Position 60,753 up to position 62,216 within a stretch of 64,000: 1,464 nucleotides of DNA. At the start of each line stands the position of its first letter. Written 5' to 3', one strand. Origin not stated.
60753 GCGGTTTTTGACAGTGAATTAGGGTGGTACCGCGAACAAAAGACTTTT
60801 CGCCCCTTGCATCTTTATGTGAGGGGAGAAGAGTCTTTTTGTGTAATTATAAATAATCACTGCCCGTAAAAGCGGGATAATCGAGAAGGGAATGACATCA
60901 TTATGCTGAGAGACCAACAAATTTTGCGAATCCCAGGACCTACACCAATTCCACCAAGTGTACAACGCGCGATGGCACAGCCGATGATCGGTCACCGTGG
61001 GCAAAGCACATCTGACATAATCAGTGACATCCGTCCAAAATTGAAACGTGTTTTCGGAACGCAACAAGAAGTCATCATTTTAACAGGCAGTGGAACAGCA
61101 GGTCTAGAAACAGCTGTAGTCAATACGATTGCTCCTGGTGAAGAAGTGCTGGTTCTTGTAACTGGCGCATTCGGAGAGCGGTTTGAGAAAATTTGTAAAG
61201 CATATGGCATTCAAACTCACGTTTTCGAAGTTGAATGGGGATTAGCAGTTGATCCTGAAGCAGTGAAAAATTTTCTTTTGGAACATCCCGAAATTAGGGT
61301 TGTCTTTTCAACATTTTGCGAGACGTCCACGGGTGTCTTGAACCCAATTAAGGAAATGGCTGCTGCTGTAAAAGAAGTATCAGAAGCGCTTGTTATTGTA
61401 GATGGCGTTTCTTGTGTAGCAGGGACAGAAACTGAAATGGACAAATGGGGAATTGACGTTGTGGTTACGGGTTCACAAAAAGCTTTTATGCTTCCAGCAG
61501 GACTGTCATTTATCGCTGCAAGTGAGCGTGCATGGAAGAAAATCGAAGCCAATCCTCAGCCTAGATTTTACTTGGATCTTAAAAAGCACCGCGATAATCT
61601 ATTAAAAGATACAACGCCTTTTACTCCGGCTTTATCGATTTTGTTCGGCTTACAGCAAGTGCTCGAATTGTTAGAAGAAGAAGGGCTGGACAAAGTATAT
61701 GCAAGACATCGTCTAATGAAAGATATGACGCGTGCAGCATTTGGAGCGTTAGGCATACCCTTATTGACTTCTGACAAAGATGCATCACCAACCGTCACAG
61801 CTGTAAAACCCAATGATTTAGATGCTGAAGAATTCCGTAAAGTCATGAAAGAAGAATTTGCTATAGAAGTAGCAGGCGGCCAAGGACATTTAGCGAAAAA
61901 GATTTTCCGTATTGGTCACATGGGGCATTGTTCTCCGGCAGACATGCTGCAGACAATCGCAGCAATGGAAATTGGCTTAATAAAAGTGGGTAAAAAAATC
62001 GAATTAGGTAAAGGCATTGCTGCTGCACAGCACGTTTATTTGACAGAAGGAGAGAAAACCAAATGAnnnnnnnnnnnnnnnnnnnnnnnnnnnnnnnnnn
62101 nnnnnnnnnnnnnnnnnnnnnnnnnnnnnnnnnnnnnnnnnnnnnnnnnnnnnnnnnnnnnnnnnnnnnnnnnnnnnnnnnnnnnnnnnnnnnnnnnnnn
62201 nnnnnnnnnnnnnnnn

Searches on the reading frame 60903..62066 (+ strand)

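Call 4: search_protein_families(library=pfam, proteins=[window:60903-62066:+])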
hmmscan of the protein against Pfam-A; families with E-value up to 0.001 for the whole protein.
window:60903-62066:+ (387 aa): 3 families
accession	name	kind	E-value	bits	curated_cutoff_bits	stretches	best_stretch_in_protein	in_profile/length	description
PF00266.25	Aminotran_5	-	1.7e-30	106.7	21.5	1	28-327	33-339/371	Aminotransferase class-V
PF00155.27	Aminotran_1_2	-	2.4e-05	24.1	19.7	1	38-348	42-354/361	Aminotransferase class I and II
PF01053.26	Cys_Met_Meta_PP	-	0.0002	20.5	27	1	58-191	70-196/381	Cys/Met metabolism PLP-dependent enzyme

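Call 6: search_protein_families(library=ncbifam, proteins=[window:60903-62066:+], max_evalue=0.00001)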
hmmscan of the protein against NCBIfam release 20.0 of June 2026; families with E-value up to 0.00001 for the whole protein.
window:60903-62066:+ (387 aa): 15 families
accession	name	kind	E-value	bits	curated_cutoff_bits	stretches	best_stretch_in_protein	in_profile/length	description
NF045640.1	AspGlyoxATaseBhcA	equivalog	5.3e-94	315.3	650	1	5-383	4-388/395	L-aspartate--glyoxylate aminotransferase BhcA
NF046070.1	PyrdoxPyrvTramin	equivalog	6.5e-70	235.8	600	1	10-361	10-366/369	pyridoxamine--pyruvate transaminase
TIGR03301.1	PhnW-AepZ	equivalog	3.2e-58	197.8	360.8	1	8-356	2-352/355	2-aminoethylphosphonate aminotransferase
NF010006.0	PRK13479.1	equivalog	6.3e-43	147.3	296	1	3-360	3-362/369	2-aminoethylphosphonate--pyruvate transaminase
TIGR02326.1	transamin_PhnW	equivalog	4.7e-42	144.4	400.8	1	5-356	3-357/363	2-aminoethylphosphonate--pyruvate transaminase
TIGR01366.1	serC_3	equivalog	2.6e-13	49.9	401.65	1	30-318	33-318/361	phosphoserine transaminase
TIGR01977.1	am_tr_V_EF2568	hypoth_equivalog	2.8e-10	39.8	377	1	35-215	41-222/376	cysteine desulfurase family protein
TIGR01979.1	sufS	subfamily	1.3e-09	37.5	475.1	1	35-215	59-242/403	SufS family cysteine desulfurase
TIGR03402.1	FeS_nifS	equivalog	2e-09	36.7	530.75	1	33-194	37-199/379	cysteine desulfurase NifS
TIGR03235.1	DNA_S_dndA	equivalog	4.7e-08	32.7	480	1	33-322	37-319/353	cysteine desulfurase DndA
TIGR01364.1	serC_1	equivalog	3.7e-07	29.4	443.6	1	29-267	36-263/358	phosphoserine transaminase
NF003764.0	PRK05355.1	equivalog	4.3e-07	29.2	253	1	29-267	39-262/357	3-phosphoserine/phosphohydroxythreonine transaminase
NF040779.1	Sec_lyase_SclA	exception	7.7e-07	28.3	525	1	35-322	40-330/378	selenocysteine lyase SclA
TIGR04343.1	egtE_PLP_lyase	equivalog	1.4e-06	27.4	400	1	44-321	60-329/370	ergothioneine biosynthesis PLP-dependent enzyme EgtE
NF051467.1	peri_mod_PvdN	equivalog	8e-06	24.8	650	0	40-215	98-286/425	pyoverdine-tailoring periplasmic protein PvdN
